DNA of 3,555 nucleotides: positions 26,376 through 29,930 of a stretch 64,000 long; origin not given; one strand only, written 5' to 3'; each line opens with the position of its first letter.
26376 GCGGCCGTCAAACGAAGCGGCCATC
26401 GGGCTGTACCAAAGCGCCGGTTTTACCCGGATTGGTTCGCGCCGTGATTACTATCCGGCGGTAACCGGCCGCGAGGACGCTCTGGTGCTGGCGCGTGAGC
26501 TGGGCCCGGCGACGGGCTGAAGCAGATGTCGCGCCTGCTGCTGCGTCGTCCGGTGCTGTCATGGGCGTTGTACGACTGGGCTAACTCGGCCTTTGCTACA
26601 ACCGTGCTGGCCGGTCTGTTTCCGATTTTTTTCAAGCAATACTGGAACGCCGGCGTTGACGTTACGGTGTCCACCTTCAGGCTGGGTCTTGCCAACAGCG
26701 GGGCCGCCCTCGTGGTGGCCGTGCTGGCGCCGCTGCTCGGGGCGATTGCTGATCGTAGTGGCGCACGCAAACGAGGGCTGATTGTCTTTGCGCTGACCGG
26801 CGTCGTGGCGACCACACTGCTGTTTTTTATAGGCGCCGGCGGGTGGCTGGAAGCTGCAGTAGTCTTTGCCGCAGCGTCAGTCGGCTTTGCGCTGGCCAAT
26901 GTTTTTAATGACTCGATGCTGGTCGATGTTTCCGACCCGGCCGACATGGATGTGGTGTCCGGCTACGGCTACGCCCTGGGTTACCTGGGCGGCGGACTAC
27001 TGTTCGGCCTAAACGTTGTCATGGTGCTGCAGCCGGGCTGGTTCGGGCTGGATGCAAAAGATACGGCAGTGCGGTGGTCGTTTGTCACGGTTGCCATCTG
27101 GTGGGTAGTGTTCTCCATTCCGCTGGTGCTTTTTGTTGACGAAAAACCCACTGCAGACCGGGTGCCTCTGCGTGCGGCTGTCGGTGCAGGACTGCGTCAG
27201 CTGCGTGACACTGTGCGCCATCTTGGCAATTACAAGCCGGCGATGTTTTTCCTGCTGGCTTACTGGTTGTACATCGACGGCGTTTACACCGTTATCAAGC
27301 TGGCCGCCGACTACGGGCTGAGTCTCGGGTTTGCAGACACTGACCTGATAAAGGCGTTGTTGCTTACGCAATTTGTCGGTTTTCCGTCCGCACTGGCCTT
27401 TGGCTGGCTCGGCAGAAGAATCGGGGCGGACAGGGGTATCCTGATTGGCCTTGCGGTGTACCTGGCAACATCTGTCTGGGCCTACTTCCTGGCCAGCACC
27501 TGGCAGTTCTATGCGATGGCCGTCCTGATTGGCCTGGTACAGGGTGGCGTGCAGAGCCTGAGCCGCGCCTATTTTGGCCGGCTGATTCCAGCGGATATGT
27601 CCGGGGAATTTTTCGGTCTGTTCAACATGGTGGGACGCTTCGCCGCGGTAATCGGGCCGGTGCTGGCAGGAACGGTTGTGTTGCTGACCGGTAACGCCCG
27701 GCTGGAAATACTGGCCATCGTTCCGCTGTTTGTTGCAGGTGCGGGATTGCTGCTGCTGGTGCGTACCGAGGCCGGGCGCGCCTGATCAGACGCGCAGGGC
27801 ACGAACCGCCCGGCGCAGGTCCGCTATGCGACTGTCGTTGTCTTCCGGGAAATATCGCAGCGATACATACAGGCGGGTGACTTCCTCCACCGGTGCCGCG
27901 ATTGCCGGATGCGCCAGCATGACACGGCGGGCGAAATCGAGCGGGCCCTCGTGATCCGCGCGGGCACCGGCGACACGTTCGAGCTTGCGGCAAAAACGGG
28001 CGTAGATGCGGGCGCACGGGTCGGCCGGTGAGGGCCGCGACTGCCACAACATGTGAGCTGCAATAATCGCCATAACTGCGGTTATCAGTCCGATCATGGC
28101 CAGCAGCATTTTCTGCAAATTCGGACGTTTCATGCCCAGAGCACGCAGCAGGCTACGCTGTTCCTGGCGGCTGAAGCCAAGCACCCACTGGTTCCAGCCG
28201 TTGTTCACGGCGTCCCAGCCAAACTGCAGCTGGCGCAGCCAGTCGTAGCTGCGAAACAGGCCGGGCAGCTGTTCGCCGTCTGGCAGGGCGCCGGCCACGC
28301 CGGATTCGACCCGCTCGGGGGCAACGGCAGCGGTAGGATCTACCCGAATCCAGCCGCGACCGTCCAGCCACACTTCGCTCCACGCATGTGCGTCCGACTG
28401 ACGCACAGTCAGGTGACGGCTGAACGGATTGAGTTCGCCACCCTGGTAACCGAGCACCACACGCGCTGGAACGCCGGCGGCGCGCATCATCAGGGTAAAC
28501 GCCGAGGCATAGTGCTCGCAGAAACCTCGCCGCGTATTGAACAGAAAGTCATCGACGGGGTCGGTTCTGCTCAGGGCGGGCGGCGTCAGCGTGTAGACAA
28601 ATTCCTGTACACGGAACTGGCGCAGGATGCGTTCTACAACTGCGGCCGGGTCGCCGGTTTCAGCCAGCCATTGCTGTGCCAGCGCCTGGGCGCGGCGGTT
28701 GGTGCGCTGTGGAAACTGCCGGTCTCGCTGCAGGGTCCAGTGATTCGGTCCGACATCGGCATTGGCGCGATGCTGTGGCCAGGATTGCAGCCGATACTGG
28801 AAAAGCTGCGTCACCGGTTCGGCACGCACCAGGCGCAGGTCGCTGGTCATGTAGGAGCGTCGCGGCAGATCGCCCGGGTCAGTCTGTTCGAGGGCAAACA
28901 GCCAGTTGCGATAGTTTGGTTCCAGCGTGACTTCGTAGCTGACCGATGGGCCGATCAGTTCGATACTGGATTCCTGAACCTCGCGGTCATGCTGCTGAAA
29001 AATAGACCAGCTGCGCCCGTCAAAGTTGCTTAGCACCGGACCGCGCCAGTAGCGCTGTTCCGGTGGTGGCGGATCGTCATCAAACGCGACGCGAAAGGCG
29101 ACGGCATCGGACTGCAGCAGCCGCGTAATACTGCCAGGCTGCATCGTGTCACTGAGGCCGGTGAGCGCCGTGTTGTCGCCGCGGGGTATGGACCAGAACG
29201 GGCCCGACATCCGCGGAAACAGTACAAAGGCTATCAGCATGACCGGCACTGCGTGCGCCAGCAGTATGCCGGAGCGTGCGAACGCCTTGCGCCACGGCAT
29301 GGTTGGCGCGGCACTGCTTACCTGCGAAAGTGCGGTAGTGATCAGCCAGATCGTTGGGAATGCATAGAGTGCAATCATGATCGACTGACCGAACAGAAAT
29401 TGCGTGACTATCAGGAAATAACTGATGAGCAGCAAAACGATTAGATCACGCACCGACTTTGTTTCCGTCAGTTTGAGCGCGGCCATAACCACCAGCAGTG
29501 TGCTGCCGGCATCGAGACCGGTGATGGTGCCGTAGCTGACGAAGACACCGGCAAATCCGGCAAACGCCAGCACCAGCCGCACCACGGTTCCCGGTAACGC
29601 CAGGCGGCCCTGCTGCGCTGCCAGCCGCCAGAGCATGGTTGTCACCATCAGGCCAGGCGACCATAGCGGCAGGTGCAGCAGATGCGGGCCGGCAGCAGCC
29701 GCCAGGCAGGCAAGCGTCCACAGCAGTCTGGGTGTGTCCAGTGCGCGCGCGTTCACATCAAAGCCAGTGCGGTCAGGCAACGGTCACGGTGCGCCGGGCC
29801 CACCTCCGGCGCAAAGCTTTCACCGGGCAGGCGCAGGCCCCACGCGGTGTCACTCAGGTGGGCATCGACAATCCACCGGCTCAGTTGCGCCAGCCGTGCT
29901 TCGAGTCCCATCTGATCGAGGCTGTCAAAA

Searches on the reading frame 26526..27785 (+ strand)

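Call 69: search_protein_families(library=pfam, proteins=[window:26526-27785:+], max_evalue=1e-8)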
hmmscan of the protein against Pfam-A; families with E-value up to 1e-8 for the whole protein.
window:26526-27785:+ (419 aa): 3 families
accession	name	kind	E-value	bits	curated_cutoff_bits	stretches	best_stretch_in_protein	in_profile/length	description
PF11700.14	ATG22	-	9.1e-57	193.3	24.1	1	141-418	190-478/482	Vacuole effluxer Atg22 like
PF07690.21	MFS_1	-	1e-23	84.3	33.4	2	21-288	8-248/347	Major Facilitator Superfamily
PF13347.12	MFS_2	-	9.3e-14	51.2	27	0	137-388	128-384/427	MFS/sugar transport protein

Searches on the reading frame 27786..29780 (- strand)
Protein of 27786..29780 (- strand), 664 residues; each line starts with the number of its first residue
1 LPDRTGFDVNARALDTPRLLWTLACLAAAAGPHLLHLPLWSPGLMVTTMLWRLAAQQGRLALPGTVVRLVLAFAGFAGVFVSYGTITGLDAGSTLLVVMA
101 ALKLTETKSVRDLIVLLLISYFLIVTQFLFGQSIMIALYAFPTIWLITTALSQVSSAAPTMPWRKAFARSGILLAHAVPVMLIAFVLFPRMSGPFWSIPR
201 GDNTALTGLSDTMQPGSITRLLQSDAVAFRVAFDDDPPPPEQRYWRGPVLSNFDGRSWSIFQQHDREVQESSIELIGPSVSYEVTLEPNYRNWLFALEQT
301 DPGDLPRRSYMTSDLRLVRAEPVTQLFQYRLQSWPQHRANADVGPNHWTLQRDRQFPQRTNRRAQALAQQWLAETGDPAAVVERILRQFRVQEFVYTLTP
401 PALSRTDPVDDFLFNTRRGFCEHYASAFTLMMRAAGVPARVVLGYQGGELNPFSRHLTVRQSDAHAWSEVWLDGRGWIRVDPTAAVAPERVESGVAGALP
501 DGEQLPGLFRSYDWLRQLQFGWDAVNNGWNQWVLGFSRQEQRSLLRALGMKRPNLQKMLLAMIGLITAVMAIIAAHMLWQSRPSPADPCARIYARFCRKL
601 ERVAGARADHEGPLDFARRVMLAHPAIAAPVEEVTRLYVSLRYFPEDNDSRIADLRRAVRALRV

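Call 70: search_protein_families(library=pfam, proteins=[window:27786-29780:-], max_evalue=1e-8)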
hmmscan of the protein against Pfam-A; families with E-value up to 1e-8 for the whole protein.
window:27786-29780:- (664 aa): 3 families
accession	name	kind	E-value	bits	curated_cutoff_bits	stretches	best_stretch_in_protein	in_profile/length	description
PF11992.13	TgpA_N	-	2.2e-75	254.2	30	1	21-338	1-331/333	TgpA N-terminal domain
PF01841.26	Transglut_core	-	7.2e-27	94.2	23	1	366-482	2-108/108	Transglutaminase-like superfamily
PF13559.11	DUF4129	-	6e-11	42.7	24.8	1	592-663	1-69/69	Domain of unknown function (DUF4129)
